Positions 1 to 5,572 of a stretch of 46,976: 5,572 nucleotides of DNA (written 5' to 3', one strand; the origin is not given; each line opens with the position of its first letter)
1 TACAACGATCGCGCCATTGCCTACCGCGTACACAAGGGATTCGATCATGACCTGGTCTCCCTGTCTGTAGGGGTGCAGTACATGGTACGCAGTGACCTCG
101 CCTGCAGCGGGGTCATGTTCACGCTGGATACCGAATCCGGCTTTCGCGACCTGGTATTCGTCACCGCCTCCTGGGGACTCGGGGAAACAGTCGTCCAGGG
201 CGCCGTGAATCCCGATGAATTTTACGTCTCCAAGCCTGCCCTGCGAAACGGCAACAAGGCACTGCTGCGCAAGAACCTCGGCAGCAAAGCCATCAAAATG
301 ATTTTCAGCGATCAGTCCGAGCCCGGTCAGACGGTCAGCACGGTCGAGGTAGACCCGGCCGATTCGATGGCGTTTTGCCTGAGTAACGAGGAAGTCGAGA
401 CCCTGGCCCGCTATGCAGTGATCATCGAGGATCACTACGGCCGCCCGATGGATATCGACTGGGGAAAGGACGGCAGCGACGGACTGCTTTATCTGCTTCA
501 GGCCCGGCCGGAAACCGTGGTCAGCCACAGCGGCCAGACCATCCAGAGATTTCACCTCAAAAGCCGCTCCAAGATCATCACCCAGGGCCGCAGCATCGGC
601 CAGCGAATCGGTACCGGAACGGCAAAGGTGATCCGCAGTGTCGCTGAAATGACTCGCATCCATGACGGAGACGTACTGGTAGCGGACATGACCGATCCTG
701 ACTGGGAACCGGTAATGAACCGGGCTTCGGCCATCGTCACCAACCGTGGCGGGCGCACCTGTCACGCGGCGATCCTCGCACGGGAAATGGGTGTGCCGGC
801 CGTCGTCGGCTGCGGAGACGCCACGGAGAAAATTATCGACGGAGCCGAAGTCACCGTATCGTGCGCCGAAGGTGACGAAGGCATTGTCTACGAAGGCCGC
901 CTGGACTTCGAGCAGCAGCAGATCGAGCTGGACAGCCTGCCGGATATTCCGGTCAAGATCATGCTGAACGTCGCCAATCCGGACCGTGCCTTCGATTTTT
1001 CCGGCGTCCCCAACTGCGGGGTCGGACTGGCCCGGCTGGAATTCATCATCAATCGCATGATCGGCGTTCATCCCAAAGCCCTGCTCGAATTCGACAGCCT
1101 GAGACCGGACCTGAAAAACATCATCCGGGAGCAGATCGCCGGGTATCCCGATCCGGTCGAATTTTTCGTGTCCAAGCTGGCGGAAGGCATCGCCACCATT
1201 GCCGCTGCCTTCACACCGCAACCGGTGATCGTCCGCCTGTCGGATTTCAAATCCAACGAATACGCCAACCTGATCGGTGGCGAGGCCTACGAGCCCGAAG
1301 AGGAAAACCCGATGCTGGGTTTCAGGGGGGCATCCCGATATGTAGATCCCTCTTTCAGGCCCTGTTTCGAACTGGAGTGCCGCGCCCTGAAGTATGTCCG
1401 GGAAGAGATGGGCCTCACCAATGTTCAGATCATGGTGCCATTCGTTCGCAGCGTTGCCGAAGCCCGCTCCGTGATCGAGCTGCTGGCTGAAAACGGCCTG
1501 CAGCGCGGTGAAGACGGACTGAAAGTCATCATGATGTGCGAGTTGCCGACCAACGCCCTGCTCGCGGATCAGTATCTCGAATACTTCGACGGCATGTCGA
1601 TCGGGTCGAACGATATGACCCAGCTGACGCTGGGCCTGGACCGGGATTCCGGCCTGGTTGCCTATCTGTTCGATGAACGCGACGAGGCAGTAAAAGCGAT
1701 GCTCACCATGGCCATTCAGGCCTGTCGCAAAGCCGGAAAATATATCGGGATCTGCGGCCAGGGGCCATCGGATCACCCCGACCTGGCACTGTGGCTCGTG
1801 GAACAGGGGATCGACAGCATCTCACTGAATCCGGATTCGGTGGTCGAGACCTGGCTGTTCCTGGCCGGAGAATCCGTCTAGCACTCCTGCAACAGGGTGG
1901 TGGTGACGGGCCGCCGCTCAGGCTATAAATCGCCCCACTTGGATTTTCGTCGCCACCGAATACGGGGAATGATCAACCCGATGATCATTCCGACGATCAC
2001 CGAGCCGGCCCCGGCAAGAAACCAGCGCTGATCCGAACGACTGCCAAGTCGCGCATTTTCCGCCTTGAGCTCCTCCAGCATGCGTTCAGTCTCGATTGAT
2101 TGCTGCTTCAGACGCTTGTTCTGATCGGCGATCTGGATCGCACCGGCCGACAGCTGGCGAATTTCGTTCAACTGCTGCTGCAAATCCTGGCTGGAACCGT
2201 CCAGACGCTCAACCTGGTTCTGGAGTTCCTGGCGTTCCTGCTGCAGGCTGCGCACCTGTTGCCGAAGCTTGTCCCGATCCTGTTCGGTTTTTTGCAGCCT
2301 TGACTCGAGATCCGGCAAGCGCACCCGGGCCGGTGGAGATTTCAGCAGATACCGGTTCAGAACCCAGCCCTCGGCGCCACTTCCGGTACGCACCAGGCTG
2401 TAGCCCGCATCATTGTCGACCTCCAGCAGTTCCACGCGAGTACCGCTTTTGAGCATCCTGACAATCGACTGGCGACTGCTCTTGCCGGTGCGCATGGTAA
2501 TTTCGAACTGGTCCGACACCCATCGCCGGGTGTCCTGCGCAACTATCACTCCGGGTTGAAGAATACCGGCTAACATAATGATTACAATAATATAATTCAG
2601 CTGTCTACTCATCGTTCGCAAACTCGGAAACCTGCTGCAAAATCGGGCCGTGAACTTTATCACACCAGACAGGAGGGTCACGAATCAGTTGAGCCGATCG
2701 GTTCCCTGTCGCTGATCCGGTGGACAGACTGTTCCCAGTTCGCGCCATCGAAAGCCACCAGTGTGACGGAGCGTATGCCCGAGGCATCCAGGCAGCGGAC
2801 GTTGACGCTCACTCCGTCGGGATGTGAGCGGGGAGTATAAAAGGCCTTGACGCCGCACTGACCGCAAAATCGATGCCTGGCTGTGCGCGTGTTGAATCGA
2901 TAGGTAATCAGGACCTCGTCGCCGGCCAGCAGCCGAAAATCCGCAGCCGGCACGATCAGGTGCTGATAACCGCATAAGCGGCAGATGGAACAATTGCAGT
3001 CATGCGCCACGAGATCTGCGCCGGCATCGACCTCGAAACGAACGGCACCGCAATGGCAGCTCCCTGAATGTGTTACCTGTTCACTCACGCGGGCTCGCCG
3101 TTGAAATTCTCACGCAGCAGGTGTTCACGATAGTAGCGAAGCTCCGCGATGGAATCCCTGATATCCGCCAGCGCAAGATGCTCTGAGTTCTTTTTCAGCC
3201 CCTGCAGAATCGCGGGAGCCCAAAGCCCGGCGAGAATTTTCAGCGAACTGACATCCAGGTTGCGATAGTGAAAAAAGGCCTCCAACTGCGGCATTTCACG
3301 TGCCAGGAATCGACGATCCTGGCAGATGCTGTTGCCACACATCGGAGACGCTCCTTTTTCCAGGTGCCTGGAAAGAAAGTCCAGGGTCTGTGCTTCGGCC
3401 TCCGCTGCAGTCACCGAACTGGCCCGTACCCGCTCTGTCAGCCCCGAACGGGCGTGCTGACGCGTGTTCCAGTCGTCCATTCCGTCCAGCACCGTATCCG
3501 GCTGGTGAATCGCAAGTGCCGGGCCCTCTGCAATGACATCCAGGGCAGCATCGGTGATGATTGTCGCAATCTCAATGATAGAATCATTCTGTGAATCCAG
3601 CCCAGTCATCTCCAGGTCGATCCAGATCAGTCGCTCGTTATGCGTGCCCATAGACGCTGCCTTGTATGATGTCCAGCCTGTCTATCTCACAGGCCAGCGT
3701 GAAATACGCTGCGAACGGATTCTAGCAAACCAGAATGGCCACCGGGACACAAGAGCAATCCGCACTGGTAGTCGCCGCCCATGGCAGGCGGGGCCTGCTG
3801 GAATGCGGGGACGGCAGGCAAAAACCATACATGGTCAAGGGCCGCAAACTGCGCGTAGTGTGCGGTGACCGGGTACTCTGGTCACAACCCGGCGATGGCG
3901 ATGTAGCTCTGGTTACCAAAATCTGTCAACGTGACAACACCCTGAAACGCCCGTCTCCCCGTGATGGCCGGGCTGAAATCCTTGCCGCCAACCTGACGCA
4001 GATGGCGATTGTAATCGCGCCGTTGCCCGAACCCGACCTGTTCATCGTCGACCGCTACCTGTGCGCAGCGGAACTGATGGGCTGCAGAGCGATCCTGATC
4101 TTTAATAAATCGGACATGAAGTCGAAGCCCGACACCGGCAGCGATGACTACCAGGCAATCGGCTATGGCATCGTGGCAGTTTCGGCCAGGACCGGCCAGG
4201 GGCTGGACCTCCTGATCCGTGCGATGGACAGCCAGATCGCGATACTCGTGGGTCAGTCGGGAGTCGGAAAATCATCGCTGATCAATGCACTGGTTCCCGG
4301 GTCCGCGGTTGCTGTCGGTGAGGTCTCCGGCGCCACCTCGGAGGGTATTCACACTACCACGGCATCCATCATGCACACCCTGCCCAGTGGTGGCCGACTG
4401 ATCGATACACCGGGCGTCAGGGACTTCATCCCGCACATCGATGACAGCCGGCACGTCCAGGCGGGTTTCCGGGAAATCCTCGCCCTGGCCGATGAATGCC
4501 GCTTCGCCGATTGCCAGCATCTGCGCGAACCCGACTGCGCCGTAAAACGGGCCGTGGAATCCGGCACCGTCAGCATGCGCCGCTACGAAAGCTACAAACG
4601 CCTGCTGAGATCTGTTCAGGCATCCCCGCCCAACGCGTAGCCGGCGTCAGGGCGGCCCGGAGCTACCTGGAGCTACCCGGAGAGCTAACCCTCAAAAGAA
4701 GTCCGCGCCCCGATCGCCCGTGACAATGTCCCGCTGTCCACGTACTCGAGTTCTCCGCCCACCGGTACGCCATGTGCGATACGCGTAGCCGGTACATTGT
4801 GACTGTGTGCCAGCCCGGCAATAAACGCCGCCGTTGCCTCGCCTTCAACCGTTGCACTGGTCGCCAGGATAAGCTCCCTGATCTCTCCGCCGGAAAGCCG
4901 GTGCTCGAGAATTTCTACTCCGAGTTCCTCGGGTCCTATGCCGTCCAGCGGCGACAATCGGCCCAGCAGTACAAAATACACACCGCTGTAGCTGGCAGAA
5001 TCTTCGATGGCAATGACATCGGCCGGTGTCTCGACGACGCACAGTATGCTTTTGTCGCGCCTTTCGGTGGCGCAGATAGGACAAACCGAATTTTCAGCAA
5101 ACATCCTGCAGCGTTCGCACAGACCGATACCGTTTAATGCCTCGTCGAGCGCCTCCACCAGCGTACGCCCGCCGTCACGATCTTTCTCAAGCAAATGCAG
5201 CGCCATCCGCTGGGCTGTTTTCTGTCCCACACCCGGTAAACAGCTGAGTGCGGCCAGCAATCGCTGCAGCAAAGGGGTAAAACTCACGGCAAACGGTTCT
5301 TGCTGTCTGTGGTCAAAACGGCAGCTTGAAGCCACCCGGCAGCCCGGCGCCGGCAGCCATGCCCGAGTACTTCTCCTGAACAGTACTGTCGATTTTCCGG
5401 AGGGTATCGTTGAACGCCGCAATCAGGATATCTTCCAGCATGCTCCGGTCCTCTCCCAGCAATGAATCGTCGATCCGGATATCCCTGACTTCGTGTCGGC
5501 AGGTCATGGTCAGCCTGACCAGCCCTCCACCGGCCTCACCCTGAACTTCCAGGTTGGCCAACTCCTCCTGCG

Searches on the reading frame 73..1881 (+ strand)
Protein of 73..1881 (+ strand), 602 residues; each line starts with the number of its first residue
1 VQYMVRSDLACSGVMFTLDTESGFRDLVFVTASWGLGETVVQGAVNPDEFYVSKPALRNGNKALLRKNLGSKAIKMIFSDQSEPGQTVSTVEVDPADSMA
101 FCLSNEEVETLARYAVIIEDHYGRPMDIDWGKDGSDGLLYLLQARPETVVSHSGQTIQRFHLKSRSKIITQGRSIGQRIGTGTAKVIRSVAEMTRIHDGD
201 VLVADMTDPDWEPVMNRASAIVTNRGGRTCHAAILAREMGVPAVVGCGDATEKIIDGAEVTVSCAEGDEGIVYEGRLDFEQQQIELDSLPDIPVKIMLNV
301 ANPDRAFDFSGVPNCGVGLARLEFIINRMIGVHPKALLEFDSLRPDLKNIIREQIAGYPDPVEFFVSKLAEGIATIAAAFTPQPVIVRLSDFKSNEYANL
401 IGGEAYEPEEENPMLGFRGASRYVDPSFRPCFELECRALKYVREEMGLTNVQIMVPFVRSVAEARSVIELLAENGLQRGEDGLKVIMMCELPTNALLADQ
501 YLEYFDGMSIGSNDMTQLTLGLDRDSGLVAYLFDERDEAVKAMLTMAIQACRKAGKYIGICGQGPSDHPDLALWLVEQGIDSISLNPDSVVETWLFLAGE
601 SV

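Call 69: search_protein_families(library=pfam, proteins=[window:73-1881:+], max_evalue=0.00001)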
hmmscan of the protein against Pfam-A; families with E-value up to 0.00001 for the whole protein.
window:73-1881:+ (602 aa): 3 families
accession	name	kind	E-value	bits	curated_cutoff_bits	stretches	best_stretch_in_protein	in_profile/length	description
PF02896.24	PEP-utilizers_C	-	6.8e-59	199.9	22.8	1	292-593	18-284/293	PEP-utilising enzyme, PEP-binding domain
PF01326.24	PPDK_N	-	4.1e-48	164.8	27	1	2-155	172-317/328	Pyruvate phosphate dikinase, AMP/ATP-binding domain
PF00391.29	PEP-utilizers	-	9.3e-29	99.3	23.1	1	197-267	2-72/72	PEP-utilising enzyme, mobile domain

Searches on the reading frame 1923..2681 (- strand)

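Call 69: search_protein_families(library=pfam, proteins=[window:1923-2681:-], max_evalue=0.00001)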
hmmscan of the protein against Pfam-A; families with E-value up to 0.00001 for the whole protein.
window:1923-2681:- (252 aa): 1 family
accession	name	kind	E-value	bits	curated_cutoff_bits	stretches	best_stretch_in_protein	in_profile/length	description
PF08239.17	SH3_3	-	1.3e-08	35.3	27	1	63-112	5-53/54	Bacterial SH3 domain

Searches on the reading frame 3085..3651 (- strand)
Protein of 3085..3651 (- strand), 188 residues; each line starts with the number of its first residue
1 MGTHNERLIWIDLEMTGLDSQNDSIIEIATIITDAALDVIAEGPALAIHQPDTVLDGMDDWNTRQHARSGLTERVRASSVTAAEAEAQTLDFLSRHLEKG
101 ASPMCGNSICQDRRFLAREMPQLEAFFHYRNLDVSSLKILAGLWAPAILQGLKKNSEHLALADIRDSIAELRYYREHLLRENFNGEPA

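Call 69: search_protein_families(library=pfam, proteins=[window:3085-3651:-], max_evalue=0.00001)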
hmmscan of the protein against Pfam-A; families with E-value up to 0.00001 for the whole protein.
window:3085-3651:- (188 aa): 1 family
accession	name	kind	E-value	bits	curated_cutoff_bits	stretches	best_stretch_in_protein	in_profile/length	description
PF00929.31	RNase_T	-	1e-33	117.7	24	1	9-170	1-163/164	Exonuclease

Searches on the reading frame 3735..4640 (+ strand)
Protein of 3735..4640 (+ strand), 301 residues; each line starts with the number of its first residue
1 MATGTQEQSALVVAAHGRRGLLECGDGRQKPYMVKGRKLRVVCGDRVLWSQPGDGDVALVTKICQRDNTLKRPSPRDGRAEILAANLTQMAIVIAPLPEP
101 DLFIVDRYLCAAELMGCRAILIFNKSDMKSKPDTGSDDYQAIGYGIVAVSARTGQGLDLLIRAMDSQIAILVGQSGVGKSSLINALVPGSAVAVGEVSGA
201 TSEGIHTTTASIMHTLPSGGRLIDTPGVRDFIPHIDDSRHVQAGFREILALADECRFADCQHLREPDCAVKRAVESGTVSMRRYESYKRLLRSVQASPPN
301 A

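Call 69: search_protein_families(library=pfam, proteins=[window:3735-4640:+], max_evalue=0.00001)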
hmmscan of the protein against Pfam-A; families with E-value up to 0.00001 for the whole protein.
window:3735-4640:+ (301 aa): 3 families
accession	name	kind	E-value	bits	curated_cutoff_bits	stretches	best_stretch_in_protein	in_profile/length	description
PF03193.22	RsgA_GTPase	-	6.7e-45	153.5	30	1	63-231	1-171/174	RsgA GTPase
PF01926.29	MMR_HSR1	-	8.6e-09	36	21.9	1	170-245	3-70/113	50S ribosome-binding GTPase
PF02421.24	FeoB_N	-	1.8e-06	28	27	0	170-233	4-62/156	Ferrous iron transport protein B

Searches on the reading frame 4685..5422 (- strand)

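Call 69: search_protein_families(library=pfam, proteins=[window:4685-5422:-], max_evalue=0.00001)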
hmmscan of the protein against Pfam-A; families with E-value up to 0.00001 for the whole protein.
window:4685-5422:- (245 aa): 5 families
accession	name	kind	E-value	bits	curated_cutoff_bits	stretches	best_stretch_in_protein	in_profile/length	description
PF13662.12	Toprim_4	-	4.5e-23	81.7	25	1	126-216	2-85/85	Toprim domain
PF21176.3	RecR_HhH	-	4.8e-20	71.5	27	1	52-96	1-45/45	RecR, helix-hairpin-helix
PF21175.2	RecR_C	-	5.9e-11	42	22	1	218-240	1-23/24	RecR, C-terminal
PF01751.28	Toprim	-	4.2e-10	40.1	23.1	1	127-207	2-86/96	Toprim domain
PF02132.21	RecR_ZnF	-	8.9e-06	25.8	22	0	99-118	1-20/21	RecR, Cys4-zinc finger domain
